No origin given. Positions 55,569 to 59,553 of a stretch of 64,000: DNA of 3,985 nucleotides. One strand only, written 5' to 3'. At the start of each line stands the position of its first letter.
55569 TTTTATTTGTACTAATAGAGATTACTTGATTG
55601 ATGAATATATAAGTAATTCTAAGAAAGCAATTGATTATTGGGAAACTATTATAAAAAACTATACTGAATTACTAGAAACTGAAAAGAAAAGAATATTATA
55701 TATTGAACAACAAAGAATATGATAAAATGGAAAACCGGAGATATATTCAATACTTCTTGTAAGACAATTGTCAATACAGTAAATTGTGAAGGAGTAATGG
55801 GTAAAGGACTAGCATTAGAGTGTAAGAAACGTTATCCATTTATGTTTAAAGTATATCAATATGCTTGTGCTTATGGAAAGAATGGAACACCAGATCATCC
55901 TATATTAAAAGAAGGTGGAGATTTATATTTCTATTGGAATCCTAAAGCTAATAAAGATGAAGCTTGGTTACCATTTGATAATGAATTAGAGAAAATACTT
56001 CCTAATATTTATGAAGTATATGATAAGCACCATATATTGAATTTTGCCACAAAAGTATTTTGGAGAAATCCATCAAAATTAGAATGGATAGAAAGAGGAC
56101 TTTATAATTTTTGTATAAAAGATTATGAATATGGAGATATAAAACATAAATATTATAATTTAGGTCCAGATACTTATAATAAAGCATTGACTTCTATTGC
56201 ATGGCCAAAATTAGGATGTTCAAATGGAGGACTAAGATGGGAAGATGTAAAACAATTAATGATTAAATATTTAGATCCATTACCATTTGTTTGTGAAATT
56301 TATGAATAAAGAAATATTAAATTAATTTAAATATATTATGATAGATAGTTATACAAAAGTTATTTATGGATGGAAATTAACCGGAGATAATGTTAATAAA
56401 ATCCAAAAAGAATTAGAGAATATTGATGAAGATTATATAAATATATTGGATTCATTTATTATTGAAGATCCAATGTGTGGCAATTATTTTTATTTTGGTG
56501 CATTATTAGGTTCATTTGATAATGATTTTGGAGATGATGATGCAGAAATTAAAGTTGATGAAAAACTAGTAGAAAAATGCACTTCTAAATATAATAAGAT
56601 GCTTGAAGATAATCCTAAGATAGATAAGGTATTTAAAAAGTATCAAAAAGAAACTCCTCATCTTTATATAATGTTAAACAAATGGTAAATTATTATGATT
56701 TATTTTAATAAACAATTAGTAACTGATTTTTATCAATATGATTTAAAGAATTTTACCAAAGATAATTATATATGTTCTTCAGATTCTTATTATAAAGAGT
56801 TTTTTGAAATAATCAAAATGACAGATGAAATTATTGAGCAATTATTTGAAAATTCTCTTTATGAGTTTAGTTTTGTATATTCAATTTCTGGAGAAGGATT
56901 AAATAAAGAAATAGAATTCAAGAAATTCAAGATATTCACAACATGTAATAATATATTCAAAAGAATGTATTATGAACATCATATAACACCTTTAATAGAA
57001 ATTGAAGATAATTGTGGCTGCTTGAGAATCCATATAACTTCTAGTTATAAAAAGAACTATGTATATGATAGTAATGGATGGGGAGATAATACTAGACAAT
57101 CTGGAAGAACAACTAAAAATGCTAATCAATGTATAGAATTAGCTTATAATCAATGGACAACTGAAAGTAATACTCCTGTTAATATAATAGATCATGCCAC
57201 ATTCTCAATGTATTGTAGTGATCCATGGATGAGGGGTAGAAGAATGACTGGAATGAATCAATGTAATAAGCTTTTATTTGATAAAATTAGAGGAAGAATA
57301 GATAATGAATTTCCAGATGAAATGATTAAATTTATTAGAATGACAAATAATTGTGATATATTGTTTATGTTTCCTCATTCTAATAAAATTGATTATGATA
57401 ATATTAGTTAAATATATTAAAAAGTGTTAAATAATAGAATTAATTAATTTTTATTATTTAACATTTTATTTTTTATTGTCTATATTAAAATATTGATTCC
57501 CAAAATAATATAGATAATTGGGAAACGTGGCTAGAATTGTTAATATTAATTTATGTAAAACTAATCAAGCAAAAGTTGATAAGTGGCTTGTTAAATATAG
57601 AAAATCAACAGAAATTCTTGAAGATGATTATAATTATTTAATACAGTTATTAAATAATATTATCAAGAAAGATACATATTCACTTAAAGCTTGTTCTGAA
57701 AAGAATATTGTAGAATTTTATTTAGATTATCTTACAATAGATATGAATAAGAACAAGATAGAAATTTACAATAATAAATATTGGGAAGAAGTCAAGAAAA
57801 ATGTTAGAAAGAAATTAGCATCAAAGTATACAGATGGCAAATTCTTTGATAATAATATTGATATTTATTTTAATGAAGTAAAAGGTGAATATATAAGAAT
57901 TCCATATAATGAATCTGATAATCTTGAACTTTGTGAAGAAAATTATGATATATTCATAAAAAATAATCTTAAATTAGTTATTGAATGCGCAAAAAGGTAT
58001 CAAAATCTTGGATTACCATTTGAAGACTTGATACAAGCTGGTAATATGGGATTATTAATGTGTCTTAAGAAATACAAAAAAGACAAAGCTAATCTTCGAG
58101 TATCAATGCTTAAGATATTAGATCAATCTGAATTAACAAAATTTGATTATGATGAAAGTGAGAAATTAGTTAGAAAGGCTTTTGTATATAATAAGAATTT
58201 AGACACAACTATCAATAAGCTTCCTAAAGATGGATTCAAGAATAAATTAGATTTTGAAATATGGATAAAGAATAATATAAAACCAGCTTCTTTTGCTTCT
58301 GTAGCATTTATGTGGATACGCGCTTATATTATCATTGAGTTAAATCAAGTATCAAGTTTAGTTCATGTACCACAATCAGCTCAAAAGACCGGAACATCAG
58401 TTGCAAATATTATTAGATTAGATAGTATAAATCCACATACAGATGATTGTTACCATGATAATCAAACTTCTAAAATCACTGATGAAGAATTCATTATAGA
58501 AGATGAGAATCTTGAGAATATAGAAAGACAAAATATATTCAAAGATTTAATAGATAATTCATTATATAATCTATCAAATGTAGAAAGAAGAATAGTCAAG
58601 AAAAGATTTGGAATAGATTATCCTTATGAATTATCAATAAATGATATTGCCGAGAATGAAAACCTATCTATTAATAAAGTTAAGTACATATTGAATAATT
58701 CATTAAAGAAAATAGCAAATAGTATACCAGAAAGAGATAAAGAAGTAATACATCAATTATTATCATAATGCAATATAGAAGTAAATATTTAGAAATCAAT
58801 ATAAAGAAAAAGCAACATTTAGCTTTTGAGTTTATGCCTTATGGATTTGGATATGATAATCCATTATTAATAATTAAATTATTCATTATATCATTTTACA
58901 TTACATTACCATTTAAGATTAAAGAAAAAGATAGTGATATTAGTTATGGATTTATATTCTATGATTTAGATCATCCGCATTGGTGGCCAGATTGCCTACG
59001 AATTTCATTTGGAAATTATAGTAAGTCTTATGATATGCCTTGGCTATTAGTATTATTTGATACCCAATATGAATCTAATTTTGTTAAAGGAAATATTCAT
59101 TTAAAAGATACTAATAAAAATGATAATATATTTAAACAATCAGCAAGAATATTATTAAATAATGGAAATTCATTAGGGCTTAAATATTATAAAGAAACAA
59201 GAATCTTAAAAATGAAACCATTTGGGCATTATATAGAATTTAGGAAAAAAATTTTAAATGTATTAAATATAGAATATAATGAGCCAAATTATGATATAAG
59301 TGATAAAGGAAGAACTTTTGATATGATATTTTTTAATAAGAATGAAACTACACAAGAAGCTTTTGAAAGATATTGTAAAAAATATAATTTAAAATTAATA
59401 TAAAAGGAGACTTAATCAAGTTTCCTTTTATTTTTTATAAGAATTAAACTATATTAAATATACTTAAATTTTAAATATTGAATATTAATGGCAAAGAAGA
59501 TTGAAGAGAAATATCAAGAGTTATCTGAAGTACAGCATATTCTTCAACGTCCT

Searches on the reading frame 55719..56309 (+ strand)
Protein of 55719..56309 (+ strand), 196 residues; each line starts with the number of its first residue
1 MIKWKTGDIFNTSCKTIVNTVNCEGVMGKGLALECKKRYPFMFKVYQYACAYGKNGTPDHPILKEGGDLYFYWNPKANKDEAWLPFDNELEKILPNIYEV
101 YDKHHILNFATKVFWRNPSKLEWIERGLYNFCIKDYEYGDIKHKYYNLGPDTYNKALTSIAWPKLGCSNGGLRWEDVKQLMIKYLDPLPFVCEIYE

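Call 9: search_protein_families(library=pfam, proteins=[window:55719-56309:+], max_evalue=0.01)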
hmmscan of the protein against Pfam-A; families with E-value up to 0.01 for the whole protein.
window:55719-56309:+ (196 aa): 1 family
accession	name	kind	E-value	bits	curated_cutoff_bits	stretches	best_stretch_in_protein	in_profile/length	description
PF01661.27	Macro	-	2.7e-07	31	22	0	138-181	75-118/118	Macro domain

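Call 53: search_protein_families(library=ncbifam, proteins=[window:55719-56309:+], max_evalue=0.1)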
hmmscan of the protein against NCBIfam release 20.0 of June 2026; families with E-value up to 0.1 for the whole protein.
window:55719-56309:+ (196 aa): 2 families
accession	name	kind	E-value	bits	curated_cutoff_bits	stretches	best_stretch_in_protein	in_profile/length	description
NF048014.1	antitoxin_DarG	equivalog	2e-37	129.3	250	2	2-53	1-52/338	type II toxin-antitoxin system antitoxin DNA ADP-ribosyl glycohydrolase DarG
NF001666.0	PRK00431.2-2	equivalog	0.033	14.1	246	0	2-37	3-38/164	ADP-ribose-binding protein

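Call 80: search_protein_families(library=phrogs, proteins=[window:55719-56309:+], max_evalue=0.001)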
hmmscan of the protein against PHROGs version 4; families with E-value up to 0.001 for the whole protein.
window:55719-56309:+ (196 aa): 2 families
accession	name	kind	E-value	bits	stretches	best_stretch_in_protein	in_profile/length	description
phrog_335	-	other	1.3e-23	84.9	1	1-188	55-196/422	phosphatase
phrog_30914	-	unknown function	9.3e-19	68.6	2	1-70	1-69/371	-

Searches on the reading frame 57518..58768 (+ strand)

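Call 9: search_protein_families(library=pfam, proteins=[window:57518-58768:+], max_evalue=0.01)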
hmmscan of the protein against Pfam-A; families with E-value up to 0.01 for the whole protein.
window:57518-58768:+ (416 aa): 1 family
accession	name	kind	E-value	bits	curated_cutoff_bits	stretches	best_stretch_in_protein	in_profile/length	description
PF04542.20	Sigma70_r2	-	1.4e-06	28.4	24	1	147-192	2-48/71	Sigma-70 region 2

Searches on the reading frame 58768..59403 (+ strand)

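Call 9: search_protein_families(library=pfam, proteins=[window:58768-59403:+], max_evalue=0.01)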
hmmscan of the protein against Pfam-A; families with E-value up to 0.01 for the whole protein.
window:58768-59403:+ (211 aa): 1 family
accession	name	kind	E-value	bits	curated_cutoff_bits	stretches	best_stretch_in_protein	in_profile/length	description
PF25187.1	Acb3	-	2.1e-05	24.9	27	1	14-99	28-124/245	CBASS inhibitor Acb3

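Call 80: search_protein_families(library=phrogs, proteins=[window:58768-59403:+], max_evalue=0.001)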
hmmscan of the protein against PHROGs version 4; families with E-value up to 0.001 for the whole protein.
window:58768-59403:+ (211 aa): 0 families
